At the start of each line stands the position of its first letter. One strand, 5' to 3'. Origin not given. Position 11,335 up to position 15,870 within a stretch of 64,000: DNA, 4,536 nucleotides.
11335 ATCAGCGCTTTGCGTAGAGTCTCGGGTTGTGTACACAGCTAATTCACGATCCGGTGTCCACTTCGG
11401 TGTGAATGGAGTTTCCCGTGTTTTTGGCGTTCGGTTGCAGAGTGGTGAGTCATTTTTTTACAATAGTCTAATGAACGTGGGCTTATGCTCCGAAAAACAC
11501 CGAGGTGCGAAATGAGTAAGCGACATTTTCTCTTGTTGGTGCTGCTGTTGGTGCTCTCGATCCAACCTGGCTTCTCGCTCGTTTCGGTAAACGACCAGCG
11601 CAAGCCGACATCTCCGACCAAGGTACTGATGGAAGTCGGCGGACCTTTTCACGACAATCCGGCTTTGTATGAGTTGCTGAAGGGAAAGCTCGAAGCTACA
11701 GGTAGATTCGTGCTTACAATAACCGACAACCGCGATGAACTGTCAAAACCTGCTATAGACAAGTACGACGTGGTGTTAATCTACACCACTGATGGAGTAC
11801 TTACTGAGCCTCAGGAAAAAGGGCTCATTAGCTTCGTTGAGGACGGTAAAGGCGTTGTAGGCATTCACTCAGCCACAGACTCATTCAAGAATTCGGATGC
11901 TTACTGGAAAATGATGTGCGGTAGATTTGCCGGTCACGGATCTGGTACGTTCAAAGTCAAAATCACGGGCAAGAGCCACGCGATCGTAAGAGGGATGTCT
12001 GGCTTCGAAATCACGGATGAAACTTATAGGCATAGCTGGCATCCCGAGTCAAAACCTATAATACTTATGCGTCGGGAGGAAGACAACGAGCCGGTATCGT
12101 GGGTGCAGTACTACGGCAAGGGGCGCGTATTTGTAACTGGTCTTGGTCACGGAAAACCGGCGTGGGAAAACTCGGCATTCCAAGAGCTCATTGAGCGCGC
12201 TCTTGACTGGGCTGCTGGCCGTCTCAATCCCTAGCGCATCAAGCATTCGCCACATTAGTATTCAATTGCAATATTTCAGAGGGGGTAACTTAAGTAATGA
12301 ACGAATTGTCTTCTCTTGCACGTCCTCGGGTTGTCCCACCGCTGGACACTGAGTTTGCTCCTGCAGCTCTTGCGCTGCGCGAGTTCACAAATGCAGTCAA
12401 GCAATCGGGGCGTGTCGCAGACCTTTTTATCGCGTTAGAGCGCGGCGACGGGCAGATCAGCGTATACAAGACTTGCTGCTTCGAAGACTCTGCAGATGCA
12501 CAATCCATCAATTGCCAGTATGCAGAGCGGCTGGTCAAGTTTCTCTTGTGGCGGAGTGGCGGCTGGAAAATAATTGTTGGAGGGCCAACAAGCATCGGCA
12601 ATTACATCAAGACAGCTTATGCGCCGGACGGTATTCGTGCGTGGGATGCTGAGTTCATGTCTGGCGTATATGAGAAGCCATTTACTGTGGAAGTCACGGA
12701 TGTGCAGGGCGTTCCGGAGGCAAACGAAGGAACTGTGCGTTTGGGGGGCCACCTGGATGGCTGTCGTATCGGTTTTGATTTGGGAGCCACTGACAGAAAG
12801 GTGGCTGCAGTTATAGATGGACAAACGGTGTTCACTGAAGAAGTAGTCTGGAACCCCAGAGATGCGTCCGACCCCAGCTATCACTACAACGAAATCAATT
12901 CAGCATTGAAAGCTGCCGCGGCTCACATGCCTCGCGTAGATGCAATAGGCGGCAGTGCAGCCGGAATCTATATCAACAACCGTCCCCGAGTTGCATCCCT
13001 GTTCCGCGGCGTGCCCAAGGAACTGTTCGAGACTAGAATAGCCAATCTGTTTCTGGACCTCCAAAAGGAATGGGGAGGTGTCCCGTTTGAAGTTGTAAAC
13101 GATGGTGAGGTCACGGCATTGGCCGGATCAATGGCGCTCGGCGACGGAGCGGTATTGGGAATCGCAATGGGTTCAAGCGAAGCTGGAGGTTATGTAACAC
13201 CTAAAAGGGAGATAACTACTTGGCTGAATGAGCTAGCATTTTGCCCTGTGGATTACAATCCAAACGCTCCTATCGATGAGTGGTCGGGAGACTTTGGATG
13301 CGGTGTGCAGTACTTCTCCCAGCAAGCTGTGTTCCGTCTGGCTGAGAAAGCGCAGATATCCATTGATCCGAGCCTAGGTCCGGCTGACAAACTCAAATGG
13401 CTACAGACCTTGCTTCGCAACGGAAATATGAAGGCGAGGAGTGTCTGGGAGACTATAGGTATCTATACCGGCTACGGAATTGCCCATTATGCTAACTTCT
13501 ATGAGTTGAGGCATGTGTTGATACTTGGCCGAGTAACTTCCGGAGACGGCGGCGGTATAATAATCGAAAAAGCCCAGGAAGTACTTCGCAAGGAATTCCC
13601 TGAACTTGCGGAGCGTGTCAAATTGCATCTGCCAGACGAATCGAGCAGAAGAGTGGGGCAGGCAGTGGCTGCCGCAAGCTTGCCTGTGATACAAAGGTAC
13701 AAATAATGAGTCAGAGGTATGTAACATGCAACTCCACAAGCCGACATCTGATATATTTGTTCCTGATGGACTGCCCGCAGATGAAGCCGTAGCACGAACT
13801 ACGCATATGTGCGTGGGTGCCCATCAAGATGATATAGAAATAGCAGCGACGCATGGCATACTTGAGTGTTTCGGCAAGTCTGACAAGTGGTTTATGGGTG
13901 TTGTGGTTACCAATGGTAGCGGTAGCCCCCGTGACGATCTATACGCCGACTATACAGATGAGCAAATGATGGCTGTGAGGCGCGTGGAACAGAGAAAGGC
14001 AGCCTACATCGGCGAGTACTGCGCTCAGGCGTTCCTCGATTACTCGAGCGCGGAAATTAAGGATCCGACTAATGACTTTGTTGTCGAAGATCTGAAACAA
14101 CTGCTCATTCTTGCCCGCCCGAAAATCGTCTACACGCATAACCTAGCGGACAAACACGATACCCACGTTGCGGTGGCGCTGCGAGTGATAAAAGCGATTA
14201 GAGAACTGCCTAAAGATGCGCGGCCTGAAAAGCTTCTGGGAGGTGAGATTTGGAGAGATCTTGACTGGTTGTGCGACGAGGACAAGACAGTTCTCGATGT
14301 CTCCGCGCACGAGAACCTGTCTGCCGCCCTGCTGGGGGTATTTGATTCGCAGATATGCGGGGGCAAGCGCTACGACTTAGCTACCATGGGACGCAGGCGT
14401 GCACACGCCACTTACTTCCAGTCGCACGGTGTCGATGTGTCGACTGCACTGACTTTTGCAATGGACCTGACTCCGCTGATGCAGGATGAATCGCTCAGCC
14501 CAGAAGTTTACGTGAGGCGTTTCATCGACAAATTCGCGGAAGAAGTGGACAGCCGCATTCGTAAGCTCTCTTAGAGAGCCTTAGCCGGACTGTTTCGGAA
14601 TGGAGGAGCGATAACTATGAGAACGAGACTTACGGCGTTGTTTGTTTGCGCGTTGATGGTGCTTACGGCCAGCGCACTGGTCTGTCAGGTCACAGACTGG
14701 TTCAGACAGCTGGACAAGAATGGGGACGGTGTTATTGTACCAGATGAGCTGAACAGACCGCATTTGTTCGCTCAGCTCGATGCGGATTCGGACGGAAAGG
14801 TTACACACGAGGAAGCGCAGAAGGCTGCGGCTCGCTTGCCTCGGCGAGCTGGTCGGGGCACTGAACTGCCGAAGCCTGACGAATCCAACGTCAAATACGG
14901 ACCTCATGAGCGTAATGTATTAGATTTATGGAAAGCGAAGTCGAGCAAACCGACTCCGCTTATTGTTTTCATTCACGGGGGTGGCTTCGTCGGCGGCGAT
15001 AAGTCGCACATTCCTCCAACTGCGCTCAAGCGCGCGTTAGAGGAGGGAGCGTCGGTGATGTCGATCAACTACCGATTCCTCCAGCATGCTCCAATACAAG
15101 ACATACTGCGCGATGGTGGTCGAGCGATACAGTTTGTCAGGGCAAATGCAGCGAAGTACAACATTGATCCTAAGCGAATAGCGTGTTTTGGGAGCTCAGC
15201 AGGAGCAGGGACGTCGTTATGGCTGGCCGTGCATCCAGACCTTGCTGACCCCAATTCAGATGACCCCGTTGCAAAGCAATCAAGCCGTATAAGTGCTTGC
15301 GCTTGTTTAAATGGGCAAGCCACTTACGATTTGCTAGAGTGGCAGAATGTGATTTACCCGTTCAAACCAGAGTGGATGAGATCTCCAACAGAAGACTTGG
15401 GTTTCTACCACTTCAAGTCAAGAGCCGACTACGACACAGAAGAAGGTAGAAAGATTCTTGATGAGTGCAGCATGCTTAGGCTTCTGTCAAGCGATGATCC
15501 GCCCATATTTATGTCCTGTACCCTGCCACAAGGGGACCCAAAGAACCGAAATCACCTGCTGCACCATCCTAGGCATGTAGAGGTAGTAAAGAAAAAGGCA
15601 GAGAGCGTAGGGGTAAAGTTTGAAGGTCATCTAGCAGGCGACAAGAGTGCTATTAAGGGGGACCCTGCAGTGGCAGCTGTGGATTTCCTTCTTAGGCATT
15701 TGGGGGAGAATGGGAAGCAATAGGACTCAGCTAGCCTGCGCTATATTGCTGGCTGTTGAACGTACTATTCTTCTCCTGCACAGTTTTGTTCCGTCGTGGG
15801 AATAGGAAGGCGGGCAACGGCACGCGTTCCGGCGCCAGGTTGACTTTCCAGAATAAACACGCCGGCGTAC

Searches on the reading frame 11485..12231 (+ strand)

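Call 26: search_protein_families(library=pfam, proteins=[window:11485-12231:+], max_evalue=0.00001)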
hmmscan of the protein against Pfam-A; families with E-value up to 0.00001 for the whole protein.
window:11485-12231:+ (249 aa): 1 family
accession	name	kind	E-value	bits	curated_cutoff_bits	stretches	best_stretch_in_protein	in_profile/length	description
PF06283.17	ThuA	-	2.2e-37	129.8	33.4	1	60-243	18-209/209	Trehalose utilisation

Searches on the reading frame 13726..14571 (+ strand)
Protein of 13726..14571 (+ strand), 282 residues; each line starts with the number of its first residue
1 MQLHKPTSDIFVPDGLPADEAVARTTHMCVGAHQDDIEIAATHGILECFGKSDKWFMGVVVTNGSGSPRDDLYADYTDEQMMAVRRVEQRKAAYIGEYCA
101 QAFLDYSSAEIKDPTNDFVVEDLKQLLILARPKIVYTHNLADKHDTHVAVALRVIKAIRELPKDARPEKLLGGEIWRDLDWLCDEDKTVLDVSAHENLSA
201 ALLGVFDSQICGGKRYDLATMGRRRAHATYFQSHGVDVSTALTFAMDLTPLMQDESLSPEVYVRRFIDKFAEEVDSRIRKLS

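Call 26: search_protein_families(library=pfam, proteins=[window:13726-14571:+], max_evalue=0.00001)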
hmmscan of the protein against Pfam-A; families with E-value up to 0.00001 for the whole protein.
window:13726-14571:+ (282 aa): 1 family
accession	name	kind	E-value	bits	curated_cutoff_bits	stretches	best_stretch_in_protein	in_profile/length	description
PF02585.22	PIG-L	-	3.6e-14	53.8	28.2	1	28-157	1-128/129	GlcNAc-PI de-N-acetylase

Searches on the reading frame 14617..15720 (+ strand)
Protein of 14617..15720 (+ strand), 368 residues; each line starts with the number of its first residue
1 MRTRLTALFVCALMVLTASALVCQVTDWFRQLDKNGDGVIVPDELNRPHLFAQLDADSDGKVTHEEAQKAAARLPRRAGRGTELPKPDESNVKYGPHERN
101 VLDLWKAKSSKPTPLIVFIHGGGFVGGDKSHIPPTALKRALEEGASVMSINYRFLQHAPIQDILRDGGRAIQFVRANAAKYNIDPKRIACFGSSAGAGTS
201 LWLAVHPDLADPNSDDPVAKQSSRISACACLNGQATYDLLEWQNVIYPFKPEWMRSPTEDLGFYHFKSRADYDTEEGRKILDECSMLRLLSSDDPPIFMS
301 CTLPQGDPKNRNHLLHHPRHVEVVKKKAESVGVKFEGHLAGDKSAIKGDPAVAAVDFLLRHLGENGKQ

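Call 27: search_protein_families(library=pfam, proteins=[window:14617-15720:+], max_evalue=0.00001)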
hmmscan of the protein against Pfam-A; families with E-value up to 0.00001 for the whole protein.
window:14617-15720:+ (368 aa): 6 families
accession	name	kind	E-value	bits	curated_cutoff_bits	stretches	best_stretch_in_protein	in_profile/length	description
PF20434.5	BD-FAE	-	2.8e-25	89.6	26.8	1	105-246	4-152/215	BD-FAE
PF07859.19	Abhydrolase_3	-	2e-13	51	25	1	116-205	1-90/210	alpha/beta hydrolase fold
PF13202.12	EF-hand_5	-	2.2e-10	39.9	25.9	0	27-47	3-23/25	EF hand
PF00135.34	COesterase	-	5.8e-10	39.2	27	1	105-200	91-197/515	Carboxylesterase family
PF13405.12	EF-hand_6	-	2.7e-07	30.2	25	0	27-45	4-22/30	EF-hand domain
PF00036.39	EF-hand_1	-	2.3e-06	27.2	25.4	0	50-71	5-26/29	EF hand domain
